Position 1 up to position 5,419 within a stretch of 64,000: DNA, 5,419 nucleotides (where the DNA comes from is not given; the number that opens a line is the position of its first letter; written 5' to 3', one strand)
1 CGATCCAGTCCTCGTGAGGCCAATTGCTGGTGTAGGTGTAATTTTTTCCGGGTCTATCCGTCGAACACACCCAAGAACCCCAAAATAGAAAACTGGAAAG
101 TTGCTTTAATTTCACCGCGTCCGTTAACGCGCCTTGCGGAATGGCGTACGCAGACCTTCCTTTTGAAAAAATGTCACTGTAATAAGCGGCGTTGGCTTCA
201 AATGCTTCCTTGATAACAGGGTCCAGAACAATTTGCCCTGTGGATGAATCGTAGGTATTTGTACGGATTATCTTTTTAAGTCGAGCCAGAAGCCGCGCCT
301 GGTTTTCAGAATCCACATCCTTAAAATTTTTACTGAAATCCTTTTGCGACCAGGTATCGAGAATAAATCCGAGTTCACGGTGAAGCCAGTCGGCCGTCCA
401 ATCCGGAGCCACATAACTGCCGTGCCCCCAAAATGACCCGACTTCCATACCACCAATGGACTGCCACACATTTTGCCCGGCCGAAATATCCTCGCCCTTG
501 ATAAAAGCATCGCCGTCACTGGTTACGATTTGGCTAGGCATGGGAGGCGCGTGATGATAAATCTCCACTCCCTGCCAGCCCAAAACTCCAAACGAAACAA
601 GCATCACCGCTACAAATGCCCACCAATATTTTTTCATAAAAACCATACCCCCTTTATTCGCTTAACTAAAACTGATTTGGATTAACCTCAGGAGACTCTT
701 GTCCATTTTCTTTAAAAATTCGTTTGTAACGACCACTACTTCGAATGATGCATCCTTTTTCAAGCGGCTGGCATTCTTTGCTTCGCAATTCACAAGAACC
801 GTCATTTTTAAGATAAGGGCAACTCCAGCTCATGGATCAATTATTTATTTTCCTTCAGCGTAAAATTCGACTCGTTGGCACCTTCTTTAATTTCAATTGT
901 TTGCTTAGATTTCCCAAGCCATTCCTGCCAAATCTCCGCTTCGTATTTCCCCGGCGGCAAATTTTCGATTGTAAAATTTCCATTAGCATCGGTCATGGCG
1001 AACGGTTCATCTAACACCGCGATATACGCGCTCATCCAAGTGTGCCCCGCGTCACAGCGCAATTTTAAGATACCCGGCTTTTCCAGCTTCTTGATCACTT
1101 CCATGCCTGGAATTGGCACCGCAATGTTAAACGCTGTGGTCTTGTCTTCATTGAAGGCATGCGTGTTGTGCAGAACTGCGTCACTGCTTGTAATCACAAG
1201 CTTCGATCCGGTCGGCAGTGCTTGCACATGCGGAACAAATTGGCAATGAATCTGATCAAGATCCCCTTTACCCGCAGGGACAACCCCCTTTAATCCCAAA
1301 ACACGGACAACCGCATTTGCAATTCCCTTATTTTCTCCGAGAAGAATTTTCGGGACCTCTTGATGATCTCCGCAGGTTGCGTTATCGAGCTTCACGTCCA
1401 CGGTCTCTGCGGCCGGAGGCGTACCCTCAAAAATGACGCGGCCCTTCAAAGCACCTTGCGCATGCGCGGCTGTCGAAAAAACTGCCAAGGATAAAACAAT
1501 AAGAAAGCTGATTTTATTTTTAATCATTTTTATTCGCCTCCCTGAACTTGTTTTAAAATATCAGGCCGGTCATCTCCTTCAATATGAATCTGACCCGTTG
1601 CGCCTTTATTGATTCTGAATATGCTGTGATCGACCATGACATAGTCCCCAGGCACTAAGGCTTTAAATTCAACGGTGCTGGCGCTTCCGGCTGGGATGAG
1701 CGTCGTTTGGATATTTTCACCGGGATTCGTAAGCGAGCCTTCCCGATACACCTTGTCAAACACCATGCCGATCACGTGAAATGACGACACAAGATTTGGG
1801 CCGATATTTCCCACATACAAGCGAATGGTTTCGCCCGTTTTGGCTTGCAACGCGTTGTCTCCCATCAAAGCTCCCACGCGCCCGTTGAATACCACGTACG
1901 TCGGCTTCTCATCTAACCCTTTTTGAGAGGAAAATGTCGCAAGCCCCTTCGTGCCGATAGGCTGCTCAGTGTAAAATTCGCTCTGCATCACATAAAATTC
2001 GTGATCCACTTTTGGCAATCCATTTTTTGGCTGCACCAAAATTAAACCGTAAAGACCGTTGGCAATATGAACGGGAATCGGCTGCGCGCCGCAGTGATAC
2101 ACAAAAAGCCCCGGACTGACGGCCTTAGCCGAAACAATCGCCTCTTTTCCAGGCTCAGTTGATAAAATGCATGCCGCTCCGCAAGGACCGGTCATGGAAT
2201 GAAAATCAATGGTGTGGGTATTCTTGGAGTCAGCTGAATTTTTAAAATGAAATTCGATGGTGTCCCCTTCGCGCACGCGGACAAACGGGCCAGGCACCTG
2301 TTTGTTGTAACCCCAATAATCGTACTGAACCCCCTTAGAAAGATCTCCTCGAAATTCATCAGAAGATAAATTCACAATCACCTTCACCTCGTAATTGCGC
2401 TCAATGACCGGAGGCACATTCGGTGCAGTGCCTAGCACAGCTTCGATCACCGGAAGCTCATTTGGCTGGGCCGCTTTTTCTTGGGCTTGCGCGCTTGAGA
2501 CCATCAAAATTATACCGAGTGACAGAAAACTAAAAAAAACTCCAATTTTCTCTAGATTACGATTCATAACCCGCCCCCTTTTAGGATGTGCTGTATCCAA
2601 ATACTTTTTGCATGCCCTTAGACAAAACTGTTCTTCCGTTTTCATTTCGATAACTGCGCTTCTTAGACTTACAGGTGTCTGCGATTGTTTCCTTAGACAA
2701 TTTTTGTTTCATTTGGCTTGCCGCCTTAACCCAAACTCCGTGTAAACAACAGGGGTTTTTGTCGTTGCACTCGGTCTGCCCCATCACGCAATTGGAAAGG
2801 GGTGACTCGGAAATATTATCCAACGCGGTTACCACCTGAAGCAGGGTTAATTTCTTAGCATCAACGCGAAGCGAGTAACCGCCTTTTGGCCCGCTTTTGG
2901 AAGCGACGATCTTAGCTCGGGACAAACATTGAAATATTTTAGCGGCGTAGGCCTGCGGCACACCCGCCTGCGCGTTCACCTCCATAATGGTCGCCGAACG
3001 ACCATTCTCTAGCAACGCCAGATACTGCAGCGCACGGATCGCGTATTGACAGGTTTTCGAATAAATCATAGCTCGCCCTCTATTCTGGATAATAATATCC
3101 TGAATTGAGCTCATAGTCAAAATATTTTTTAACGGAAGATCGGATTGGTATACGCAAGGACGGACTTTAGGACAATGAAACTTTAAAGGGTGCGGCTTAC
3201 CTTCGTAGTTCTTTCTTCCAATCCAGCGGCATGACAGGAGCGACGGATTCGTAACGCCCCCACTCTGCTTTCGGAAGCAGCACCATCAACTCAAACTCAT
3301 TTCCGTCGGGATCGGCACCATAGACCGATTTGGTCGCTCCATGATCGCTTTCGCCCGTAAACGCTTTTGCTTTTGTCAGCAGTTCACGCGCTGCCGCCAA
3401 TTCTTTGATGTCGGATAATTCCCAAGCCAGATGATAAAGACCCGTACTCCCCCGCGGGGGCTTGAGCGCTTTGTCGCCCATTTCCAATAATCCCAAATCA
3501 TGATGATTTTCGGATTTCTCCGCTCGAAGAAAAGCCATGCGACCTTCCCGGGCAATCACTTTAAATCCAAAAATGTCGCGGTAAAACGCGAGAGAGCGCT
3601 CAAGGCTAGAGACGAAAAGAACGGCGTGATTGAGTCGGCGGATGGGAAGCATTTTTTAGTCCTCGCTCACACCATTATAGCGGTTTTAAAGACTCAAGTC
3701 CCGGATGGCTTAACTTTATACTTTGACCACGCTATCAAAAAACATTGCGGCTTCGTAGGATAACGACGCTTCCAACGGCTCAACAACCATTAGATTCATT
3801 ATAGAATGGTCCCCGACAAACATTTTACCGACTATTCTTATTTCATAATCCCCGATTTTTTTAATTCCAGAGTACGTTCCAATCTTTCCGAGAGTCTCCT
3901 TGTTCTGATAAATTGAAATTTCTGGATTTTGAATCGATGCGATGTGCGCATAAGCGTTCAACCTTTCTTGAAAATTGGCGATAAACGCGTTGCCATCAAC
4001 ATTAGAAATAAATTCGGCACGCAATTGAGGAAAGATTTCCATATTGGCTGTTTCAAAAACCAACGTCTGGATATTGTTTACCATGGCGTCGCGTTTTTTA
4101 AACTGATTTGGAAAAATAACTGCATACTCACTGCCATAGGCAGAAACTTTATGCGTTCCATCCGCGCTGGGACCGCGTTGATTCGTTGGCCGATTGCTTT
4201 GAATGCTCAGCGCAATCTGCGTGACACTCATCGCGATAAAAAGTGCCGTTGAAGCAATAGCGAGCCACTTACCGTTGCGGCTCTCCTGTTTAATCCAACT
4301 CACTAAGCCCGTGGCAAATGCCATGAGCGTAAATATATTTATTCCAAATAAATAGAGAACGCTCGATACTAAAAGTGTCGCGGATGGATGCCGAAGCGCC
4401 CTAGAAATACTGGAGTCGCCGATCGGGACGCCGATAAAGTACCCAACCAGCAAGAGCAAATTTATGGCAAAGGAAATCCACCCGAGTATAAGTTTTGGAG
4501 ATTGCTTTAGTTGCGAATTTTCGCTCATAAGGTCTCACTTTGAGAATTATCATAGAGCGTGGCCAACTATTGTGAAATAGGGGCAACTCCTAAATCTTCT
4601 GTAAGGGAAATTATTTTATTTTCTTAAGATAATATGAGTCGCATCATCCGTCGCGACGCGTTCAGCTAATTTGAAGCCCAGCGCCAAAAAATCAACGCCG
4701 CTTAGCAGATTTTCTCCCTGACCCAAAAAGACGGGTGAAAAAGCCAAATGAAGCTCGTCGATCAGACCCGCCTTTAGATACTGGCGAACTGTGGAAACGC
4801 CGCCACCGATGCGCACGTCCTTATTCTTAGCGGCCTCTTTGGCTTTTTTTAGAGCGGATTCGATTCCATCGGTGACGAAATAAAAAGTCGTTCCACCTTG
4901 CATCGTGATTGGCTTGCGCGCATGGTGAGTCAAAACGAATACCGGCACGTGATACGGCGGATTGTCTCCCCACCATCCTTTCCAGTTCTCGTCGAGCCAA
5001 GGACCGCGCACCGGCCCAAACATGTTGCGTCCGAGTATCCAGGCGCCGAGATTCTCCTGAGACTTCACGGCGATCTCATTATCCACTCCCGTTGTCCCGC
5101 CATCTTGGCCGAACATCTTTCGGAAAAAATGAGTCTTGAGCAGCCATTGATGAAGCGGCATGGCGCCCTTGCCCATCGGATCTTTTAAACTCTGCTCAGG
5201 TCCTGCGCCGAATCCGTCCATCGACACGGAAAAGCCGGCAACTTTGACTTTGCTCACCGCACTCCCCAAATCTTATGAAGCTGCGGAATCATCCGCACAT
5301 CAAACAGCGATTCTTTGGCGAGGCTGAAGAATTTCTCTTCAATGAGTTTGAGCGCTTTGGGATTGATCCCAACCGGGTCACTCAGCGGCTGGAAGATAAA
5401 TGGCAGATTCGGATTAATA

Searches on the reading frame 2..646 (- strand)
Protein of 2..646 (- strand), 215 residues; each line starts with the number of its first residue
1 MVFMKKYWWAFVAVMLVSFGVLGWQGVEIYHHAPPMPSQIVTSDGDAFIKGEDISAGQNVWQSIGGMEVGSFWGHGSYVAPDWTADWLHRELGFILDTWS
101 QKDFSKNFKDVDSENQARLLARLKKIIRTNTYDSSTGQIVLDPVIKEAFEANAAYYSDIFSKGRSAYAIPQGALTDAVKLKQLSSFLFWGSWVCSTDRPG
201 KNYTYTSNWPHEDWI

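Call 80: search_protein_families(library=ncbifam, proteins=[window:2-646:-], max_evalue=0.001)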
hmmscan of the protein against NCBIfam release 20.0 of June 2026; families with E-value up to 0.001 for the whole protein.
seq(215 aa): 0 families

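Call 81: search_solved_structures(query=window:2-646:-, max_evalue=0.001)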
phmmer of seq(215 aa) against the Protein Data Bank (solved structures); distinct sequences matched with E-value up to 0.001: 11.
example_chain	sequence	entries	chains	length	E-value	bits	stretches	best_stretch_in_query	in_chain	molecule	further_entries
30sj_A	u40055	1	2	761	5.5e-57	196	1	5-213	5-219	Nitric oxide reductase subunit B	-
28pp_A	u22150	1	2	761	5.6e-57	195.9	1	5-213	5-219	Nitric oxide reductase subunit B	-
32fi_A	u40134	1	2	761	5.6e-57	195.9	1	5-213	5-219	Nitric oxide reductase subunit B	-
28pn_A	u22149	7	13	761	5.6e-57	195.9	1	5-213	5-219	Nitric oxide reductase subunit B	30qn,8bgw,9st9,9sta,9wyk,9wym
28pq_A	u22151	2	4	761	5.6e-57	195.9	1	5-213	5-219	Nitric oxide reductase subunit B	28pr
9wyl_A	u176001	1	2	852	6.7e-57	195.7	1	5-213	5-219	Nitric oxide reductase subunit B,Soluble cytochrome b562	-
6qq6_A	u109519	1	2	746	7.6e-57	195.5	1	5-213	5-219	Nitric oxide reductase subunit B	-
6qq5_A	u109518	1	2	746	7.6e-57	195.5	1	5-213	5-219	Nitric oxide reductase subunit B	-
6t6v_A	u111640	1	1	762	8e-57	195.4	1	5-213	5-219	Nitric oxide reductase subunit B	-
6fwf_A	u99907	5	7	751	2.6e-53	183.9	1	4-213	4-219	Nitric-oxide reductase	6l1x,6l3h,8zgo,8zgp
3ayf_A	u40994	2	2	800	3.6e-24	88.6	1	12-212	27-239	Nitric oxide reductase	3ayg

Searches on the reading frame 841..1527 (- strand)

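Call 24: search_protein_families(library=pfam, proteins=[window:841-1527:-], max_evalue=0.001)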
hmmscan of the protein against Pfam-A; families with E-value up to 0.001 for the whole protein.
window:841-1527:- (228 aa): 3 families
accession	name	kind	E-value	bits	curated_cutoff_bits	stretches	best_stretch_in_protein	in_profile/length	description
PF13620.12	CarboxypepD_reg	-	1.5e-06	28.9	32.3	1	177-224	32-81/82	Carboxypeptidase regulatory-like domain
PF14686.12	fn3_3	-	8.5e-06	25.9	24.4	1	178-218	30-72/75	Polysaccharide lyase family 4, domain II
PF13715.12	CarbopepD_reg_2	-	8.2e-05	23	32.2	1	177-227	28-79/88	CarboxypepD_reg-like domain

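Call 80: search_protein_families(library=ncbifam, proteins=[window:841-1527:-], max_evalue=0.001)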
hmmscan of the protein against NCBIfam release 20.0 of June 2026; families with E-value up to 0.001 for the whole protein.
window:841-1527:- (228 aa): 0 families

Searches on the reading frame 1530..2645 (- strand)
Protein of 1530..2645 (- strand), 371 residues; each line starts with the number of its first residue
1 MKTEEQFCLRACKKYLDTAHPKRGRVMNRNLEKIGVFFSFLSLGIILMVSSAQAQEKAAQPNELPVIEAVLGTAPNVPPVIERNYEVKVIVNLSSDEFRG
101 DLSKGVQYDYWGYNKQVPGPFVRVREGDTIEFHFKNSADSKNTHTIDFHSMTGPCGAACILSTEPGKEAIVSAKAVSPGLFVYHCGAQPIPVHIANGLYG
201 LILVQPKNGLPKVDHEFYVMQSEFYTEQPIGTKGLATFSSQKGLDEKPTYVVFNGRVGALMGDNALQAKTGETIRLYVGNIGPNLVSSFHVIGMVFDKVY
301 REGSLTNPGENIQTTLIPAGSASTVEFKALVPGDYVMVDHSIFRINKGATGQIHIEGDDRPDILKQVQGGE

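Call 24: search_protein_families(library=pfam, proteins=[window:1530-2645:-], max_evalue=0.001)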
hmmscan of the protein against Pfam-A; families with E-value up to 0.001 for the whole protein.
window:1530-2645:- (371 aa): 2 families
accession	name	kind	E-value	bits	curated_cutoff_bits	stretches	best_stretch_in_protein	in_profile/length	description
PF07732.21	Cu-oxidase_3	-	2.8e-12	47.2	21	1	105-208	12-118/119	Multicopper oxidase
PF07731.20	Cu-oxidase_2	-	1.4e-10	41.5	20.4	1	249-337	23-115/137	Multicopper oxidase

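Call 80: search_protein_families(library=ncbifam, proteins=[window:1530-2645:-], max_evalue=0.001)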
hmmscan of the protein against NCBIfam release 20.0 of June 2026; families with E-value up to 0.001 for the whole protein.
window:1530-2645:- (371 aa): 6 families
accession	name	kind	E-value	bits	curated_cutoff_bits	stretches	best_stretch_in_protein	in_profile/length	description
TIGR02376.1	Cu_nitrite_red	equivalog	6.1e-93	311.7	296.3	1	66-368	5-323/326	copper-containing nitrite reductase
TIGR01480.1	copper_res_A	subfamily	1.7e-08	33.4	478.95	1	71-230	32-187/593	copper resistance system multicopper oxidase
NF008205.1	PRK10965.1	equivalog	4.6e-06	25.7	525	1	72-206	31-165/529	multicopper oxidase CueO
TIGR03388.1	ascorbase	equivalog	1.7e-05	23.7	614.8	1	112-228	24-146/542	L-ascorbate oxidase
NF008135.0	PRK10883.1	equivalog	1.9e-05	23.3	581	1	76-206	35-165/471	cell division protein FtsP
TIGR03389.1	laccase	equivalog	0.00026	19.9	558.9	0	114-278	28-201/539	laccase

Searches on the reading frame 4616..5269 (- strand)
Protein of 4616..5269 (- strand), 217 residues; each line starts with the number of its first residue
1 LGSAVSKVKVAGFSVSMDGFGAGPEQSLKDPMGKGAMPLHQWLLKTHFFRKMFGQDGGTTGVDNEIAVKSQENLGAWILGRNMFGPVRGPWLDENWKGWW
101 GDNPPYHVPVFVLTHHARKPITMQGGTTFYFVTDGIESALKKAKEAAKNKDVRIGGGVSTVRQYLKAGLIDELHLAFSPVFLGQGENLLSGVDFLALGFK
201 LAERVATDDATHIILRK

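Call 24: search_protein_families(library=pfam, proteins=[window:4616-5269:-], max_evalue=0.001)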
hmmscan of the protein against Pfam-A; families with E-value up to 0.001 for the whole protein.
window:4616-5269:- (217 aa): 1 family
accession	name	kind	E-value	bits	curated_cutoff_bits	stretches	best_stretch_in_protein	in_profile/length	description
PF01872.23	RibD_C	-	1.1e-16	61.7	24.1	1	13-208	7-192/197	RibD C-terminal domain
